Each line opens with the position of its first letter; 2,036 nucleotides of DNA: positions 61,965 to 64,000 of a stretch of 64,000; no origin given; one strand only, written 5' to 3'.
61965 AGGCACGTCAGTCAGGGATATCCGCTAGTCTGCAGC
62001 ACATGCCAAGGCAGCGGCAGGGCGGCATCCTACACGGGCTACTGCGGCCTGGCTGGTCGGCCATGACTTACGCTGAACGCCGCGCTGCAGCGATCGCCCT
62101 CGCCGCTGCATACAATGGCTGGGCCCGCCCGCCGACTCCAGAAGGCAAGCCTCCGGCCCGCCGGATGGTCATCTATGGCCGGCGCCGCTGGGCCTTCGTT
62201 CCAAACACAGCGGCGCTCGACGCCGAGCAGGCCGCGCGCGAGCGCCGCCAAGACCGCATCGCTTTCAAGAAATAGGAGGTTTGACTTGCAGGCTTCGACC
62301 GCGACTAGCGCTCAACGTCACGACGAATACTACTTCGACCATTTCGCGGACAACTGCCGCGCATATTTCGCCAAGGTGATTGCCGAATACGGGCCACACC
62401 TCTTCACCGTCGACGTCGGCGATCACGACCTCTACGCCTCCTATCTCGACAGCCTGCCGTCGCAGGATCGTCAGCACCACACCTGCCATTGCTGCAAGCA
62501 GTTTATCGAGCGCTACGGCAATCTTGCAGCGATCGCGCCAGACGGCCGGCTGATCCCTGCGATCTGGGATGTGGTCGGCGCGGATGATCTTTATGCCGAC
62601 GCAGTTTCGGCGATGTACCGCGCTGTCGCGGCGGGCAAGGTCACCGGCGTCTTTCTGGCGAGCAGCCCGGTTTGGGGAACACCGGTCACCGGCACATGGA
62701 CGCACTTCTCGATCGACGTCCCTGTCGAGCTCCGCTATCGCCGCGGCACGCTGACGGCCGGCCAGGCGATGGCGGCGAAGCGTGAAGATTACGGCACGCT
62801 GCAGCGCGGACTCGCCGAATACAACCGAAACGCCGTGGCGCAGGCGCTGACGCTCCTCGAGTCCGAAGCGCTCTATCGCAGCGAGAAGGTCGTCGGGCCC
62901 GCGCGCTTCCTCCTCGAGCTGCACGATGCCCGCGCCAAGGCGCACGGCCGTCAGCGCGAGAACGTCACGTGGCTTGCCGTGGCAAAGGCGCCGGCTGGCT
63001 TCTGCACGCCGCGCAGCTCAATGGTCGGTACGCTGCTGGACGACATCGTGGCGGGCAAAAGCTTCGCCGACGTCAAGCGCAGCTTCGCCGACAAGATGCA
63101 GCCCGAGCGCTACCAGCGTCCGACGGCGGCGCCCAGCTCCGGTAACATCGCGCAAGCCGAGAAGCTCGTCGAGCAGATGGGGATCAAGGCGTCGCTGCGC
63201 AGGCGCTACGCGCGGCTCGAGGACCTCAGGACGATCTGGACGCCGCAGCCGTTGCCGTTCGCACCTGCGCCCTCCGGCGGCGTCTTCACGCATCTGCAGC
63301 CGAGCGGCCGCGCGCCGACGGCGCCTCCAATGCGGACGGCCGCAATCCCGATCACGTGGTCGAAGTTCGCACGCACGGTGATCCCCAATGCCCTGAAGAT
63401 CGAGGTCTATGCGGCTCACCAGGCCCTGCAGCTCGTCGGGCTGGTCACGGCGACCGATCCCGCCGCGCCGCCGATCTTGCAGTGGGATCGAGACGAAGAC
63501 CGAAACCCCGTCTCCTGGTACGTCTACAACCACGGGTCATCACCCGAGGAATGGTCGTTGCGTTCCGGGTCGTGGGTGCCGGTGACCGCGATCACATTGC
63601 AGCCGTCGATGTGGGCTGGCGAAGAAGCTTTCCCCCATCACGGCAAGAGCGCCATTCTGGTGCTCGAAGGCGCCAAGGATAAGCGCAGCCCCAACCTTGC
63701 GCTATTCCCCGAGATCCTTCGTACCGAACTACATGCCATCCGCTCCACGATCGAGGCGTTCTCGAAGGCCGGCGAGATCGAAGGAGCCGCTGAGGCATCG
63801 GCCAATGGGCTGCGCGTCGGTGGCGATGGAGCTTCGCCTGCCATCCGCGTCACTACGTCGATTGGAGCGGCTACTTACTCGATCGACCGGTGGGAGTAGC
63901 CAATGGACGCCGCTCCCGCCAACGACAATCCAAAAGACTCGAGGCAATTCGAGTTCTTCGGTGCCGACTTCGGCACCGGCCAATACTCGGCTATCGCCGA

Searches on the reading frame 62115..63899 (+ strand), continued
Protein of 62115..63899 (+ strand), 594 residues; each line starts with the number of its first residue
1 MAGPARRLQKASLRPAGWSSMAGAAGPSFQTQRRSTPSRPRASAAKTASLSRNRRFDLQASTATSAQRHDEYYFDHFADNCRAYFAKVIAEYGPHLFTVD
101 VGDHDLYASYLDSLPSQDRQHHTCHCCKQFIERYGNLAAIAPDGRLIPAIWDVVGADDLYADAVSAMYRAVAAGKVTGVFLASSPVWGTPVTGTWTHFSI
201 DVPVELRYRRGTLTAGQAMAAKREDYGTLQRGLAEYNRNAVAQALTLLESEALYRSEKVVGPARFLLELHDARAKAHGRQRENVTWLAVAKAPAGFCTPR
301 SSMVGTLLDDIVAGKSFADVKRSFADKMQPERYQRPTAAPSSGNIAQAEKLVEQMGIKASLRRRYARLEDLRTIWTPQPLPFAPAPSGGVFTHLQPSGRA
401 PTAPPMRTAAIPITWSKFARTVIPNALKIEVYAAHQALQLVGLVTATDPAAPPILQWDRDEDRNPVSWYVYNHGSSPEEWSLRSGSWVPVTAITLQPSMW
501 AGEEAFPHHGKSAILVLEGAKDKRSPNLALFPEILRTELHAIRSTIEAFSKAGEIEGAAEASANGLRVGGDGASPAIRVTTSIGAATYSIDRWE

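Call 50: find_encoding_contigs(protein=P0002, flank=10000, max_places=2)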
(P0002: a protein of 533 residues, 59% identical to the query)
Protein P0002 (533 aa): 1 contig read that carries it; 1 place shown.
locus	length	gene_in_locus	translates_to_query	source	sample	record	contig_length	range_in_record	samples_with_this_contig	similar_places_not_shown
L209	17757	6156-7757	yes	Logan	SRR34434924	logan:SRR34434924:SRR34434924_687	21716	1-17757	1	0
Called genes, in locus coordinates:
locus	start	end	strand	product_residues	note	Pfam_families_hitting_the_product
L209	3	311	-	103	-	?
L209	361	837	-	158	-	PF00436:SSB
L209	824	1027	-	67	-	PF05930:Phage_AlpA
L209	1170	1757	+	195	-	PF13560:HTH_31 (faint), PF01381:HTH_3 (faint)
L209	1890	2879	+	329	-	PF09588:YqaJ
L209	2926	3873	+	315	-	PF03837:RecT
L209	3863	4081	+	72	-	-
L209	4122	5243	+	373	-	-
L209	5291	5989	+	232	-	-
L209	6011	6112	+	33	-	-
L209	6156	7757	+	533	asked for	PF26675:DUF8224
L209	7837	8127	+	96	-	-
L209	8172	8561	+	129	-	-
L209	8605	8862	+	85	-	PF05930:Phage_AlpA, PF12728:HTH_17 (weak)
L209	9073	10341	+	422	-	PF13356:Arm-DNA-bind_3, PF22022:Phage_int_M, PF00589:Phage_integrase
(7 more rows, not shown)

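Call 51: find_encoding_contigs(protein=P0006, flank=10000, max_places=2)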
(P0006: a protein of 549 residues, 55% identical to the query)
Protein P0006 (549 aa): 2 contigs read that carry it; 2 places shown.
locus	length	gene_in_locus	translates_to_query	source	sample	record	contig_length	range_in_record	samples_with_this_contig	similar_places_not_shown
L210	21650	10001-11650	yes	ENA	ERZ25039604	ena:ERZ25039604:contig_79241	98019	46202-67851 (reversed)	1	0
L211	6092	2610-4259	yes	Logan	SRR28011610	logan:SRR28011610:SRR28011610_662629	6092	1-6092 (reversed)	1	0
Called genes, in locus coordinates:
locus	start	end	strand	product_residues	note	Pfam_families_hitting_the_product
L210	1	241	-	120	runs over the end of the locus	-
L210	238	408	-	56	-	-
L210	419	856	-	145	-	PF00805:Pentapeptide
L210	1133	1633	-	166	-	-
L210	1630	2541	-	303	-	-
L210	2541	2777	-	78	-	-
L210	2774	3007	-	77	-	PF13560:HTH_31, PF01381:HTH_3 (weak)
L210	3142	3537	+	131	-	-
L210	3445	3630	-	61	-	-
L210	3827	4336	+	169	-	PF13560:HTH_31, PF01381:HTH_3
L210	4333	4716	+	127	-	-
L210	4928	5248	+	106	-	-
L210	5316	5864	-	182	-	PF05443:ROS_MUCR (weak), PF12728:HTH_17 (weak)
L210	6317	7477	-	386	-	PF14659:Phage_int_SAM_3, PF00589:Phage_integrase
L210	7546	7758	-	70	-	-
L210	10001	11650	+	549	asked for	PF26675:DUF8224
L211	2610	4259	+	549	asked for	PF26675:DUF8224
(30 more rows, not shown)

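Call 52: find_encoding_contigs(protein=P0004, flank=10000, max_places=2)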
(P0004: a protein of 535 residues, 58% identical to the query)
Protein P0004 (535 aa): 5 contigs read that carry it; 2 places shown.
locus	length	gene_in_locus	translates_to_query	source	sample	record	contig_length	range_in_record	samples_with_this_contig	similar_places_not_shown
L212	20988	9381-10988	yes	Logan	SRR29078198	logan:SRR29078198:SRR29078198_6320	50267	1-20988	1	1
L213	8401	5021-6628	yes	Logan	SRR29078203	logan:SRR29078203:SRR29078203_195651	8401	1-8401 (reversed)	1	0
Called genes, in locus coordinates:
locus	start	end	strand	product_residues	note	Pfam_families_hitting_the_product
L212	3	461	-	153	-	?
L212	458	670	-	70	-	-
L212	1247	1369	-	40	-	-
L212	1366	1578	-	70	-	-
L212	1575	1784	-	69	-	-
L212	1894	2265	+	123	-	PF13560:HTH_31, PF12844:HTH_19, PF01381:HTH_3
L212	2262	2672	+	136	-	PF06114:Peptidase_M78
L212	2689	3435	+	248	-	-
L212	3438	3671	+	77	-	-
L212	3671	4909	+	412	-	PF00589:Phage_integrase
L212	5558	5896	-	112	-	-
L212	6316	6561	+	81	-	-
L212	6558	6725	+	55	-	-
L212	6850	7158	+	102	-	-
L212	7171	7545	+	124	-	-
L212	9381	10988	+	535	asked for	PF26675:DUF8224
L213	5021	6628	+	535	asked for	PF26675:DUF8224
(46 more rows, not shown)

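Call 67: search_protein_families(library=ncbifam, proteins=[window:62115-63899:+], max_evalue=0.01)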
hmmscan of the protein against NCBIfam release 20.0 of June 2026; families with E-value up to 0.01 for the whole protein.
window:62115-63899:+ (594 aa): 0 families

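Call 71: find_homologous_proteins(query=L205:20990-21397:+, max_evalue=0.00001)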
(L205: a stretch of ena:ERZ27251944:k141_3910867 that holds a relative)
Query L205:20990-21397:+ (135 aa): 57 proteins with E <= 0.00001 among 193 candidates.
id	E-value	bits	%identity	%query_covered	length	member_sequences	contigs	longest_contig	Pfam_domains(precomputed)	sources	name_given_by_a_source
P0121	1.4e-78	279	100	100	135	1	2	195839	-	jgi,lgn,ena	-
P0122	2.0e-38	149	56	100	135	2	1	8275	-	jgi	jgi:hypothetical protein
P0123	2.7e-38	149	57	100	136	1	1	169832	-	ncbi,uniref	ncbi:hypothetical protein [Mesorhizobium sp. IMUNJ 23232]|uniref:hypothetical protein n=1 Tax=Mesorh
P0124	9.6e-37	144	56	100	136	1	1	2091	-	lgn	-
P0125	4.1e-36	142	61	100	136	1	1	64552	-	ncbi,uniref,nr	ncbi:MAG: hypothetical protein JWQ89_2253 [Devosia sp.]|uniref:hypothetical protein n=1 Tax=Devosia 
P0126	1.3e-33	134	56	100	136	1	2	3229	-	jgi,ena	-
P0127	2.1e-33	133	55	100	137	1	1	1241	-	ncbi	-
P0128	1.2e-32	130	51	100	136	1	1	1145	-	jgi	jgi:hypothetical protein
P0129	5.1e-32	128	58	100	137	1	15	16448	-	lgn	-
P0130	1.3e-31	127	54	99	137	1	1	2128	-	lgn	-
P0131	1.6e-31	127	52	99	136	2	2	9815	-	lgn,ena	-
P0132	2.1e-31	126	53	100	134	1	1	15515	-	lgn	-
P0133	6.0e-31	125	53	100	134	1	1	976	-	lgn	-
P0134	1.2e-30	124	51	100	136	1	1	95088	-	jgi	-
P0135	4.6e-30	122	56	100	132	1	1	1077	-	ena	-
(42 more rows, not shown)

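Call 72: find_encoding_contigs(protein=P0121, flank=10000, max_places=3)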
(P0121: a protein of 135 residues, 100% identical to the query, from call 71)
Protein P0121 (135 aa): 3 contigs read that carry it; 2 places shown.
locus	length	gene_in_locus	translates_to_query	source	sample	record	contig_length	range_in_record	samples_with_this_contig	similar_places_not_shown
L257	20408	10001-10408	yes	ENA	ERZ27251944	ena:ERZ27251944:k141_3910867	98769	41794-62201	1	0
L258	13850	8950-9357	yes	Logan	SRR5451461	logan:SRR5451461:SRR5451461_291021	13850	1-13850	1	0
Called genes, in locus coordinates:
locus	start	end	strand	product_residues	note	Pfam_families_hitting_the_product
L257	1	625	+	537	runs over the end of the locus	PF26675:DUF8224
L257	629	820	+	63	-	-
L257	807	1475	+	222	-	-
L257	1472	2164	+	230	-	-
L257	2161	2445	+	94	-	-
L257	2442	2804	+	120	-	-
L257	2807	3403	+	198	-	-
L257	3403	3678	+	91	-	-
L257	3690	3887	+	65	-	-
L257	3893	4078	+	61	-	-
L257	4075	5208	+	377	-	-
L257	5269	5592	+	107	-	-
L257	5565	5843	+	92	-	-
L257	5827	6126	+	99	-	-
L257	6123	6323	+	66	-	PF10686:YAcAr (weak)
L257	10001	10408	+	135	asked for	-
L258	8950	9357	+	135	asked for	-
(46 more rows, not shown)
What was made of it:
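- On Phage-encoded tmRNA: TerS, TerL, portal, protease and HK97-type capsid genes lie on the same contig about 15 kb downstream (call 72).
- Then come TerS, TerL, portal, a ClpP-type protease, an HK97-type capsid gene and connector genes (call 72).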

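Call 103: predict_structure(alignment_id=A3)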
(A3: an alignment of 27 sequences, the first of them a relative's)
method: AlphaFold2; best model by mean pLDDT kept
length: 537 residues; sequences in the alignment: 27
mean_pLDDT: 85.9   pTM: 0.53
mean pLDDT of the five models: 85.9, 85.2, 83.9, 83.2, 83.1
residues with pLDDT >= 90: 292; 70-90: 188; 50-70: 26; < 50: 31
segments of 3 or more residues with pLDDT < 50: 1-12, 275-280, 340-347
pLDDT, mean of each block of 10 residues (from residue 1): 35 71 94 94 93 94 90 96 97 94 95 97 94 85 92 82 94 94 94 83 92 96 97 90 82 92 84 51 72 86 92 93 61 53 46 88 94 92 93 88 78 87 93 96 86 91 90 85 82 88 91 84 90 89
secondary structure, 60 per line:
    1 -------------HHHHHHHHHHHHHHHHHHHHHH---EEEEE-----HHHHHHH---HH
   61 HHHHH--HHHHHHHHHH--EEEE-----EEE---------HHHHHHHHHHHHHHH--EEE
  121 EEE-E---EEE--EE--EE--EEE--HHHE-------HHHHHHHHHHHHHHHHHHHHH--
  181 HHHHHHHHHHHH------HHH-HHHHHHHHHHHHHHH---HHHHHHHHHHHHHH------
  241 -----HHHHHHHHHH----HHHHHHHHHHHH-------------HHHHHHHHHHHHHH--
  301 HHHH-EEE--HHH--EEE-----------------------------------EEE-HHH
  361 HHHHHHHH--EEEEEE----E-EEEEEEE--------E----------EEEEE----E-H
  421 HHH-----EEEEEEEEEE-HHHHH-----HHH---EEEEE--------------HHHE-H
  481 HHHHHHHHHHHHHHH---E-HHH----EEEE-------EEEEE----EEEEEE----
elements in order: H14-35 E39-43 H49-55 H59-65 H68-77 E80-83 E89-91 H101-115 E118-123 E129-131 E142-144 H158-178 H181-192 H203-217 H221-234 H246-255 H260-271 H285-298 H301-304 E306-308 E316-318 E354-356 H358-368 E371-376 E383-389 E409-413 H420-423 E429-438 H440-444 E456-460 H480-495 E508-511 E519-523 E528-533

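Call 105: fold_search(model_id=the predicted structure, library=pdb)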
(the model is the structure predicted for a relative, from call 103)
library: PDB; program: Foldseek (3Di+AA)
matches with E <= 10: 112; with E <= 0.001: 0
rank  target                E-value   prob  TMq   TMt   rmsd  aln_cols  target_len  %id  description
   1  4uj6                  5.1e-01  0.03  0.09  0.07  26.5       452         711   11  Structure of surface layer protein SbsC, domains 1-6 (released 2016-04-27)
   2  5v2i_B                8.9e-01  0.02  0.06  0.10  16.2       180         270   10  Crystal structure of a mutant glycosylasparaginase (G172D) that causes the genetic disease Aspartylglucosaminuria (released 2017-05-17)
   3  9gaf_A                1.1e+00  0.02  0.06  0.10  16.2       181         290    9  PRECURSOR OF THE W11F MUTANT GLYCOSYLASPARAGINASE FROM FLAVOBACTERIUM MENINGOSEPTICUM (released 2000-06-16)
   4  3jwd_D                1.1e+00  0.02  0.06  0.15  21.9       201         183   11  Structure of HIV-1 gp120 with gp41-Interactive Region: Layered Architecture and Basis of Conformational Mobility (released 2009-12-29)
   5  5v2i_A                1.2e+00  0.02  0.06  0.10  16.0       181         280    9  Crystal structure of a mutant glycosylasparaginase (G172D) that causes the genetic disease Aspartylglucosaminuria (released 2017-05-17)
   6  3ljq_C                1.2e+00  0.02  0.06  0.10  16.1       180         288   10  Crystal Structure of the Glycosylasparaginase T152C apo-precursor (released 2010-11-24)
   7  9gaf_C                1.2e+00  0.02  0.06  0.10  16.1       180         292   10  PRECURSOR OF THE W11F MUTANT GLYCOSYLASPARAGINASE FROM FLAVOBACTERIUM MENINGOSEPTICUM (released 2000-06-16)
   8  9gaa_A                1.2e+00  0.02  0.06  0.11  16.3       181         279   10  PRECURSOR OF THE T152A MUTANT GLYCOSYLASPARAGINASE FROM FLAVOBACTERIUM MENINGOSEPTICUM (released 2000-06-16)
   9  4r4y_B                1.6e+00  0.02  0.06  0.10  16.2       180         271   10  Structural basis of a point mutation that causes the genetic disease Aspartylglucosaminuria (released 2014-12-17)
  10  5y7p_A                1.6e+00  0.01  0.07  0.10  16.5       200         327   10  Bile salt hydrolase from lactobacillus salivarius complex with glycocholic acid and cholic acid (released 2018-08-22)
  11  5y7p_B                1.6e+00  0.01  0.07  0.09  16.9       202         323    9  Bile salt hydrolase from lactobacillus salivarius complex with glycocholic acid and cholic acid (released 2018-08-22)
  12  1p4k_A                1.7e+00  0.02  0.06  0.10  16.0       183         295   10  CRYSTAL STRUCTURE OF THE GLYCOSYLASPARAGINASE PRECURSOR D151N MUTANT (released 2003-05-06)
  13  8blt_C                1.8e+00  0.01  0.07  0.10  16.6       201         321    9  Structure of Lactobacillus salivarius (Ls) bile salt hydrolase(BSH) in complex with taurocholate (TCA) (released 2023-03-08)
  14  4bfg                  1.8e+00  0.01  0.05  0.12  21.4       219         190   10  Structure of the extracellular portion of mouse CD200R (released 2013-05-01)
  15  7ud3_A                1.9e+00  0.02  0.06  0.16  17.6       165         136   10  The Crystal Structure of Domain-Swapped Dimer Q108K:T51D:A28C:L36C:F57:W:W:W:R58 Mutant of hCRBPII with a Histidine In (released 2023-10-18)
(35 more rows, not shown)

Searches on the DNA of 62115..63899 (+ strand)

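Call 53: search_rna_families(sources=[L205, L207, L208, L209, L210, L212, L203], threshold=gathering)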
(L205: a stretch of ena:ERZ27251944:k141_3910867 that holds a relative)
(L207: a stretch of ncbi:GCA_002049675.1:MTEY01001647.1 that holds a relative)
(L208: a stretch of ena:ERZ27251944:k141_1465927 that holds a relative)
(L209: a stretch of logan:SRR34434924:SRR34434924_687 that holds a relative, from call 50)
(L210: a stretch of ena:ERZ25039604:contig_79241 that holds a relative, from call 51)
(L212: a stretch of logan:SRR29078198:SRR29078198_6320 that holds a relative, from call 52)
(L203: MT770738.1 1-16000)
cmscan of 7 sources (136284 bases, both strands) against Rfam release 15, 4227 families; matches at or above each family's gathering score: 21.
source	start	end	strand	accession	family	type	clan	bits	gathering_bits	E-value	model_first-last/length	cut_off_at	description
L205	6835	7213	+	RF01849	alpha_tmRNA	Gene;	CL00001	110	50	8.6e-29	1-355/355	no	Alphaproteobacteria transfer-messenger RNA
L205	6883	7171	+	RF04321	tmRNA_permuted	Gene;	-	105.4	47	3.4e-19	1-213/213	no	permuted transfer-messenger RNA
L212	12010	12100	-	RF02967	DUF3800-VII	Gene; sRNA;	-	72.5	36.2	8.6e-13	1-90/90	no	DUF3800-VII RNA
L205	20386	20458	+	RF00005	tRNA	Gene; tRNA;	CL00001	67.3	29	3.8e-12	1-71/71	no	tRNA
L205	18362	18433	+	RF00005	tRNA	Gene; tRNA;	CL00001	66.6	29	5.8e-12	1-71/71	no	tRNA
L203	344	427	+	RF00005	tRNA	Gene; tRNA;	CL00001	63.4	29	4.2e-11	1-71/71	no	tRNA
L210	9831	9904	+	RF00005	tRNA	Gene; tRNA;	CL00001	61.8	29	1.2e-10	1-71/71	no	tRNA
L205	20305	20378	+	RF00005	tRNA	Gene; tRNA;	CL00001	61.6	29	1.3e-10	1-71/71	no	tRNA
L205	19199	19271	+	RF00005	tRNA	Gene; tRNA;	CL00001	58.5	29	9.8e-10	1-71/71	no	tRNA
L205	18989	19064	+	RF00005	tRNA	Gene; tRNA;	CL00001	57.9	29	1.4e-09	1-71/71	no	tRNA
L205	18106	18178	+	RF00005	tRNA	Gene; tRNA;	CL00001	57.7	29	1.6e-09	1-71/71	no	tRNA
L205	19761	19834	+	RF00005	tRNA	Gene; tRNA;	CL00001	54.4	29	1.3e-08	1-71/71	no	tRNA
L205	18185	18257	+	RF00005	tRNA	Gene; tRNA;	CL00001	54.3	29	1.4e-08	1-71/71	no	tRNA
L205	17765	17849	+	RF00005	tRNA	Gene; tRNA;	CL00001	52.4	29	4.8e-08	1-71/71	no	tRNA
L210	9917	9975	+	RF00005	tRNA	Gene; tRNA;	CL00001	49.3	29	3.4e-07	8-63/71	no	tRNA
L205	17856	17942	+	RF00005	tRNA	Gene; tRNA;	CL00001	44.6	29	6.5e-06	1-71/71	no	tRNA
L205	20105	20176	+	RF00005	tRNA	Gene; tRNA;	CL00001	43.9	29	1e-05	1-71/71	no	tRNA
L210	4747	4829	+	RF00005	tRNA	Gene; tRNA;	CL00001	43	29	1.8e-05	1-71/71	no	tRNA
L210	8573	8629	+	RF02684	Twister-P5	Gene; ribozyme;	CL00120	41.1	37.6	8.2e-05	1-58/58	no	Type-P5 twister ribozyme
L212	5211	5278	+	RF00005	tRNA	Gene; tRNA;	CL00001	33.5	29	0.0076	2-69/71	no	tRNA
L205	18438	18508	+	RF00005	tRNA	Gene; tRNA;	CL00001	30.1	29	0.064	1-70/71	no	tRNA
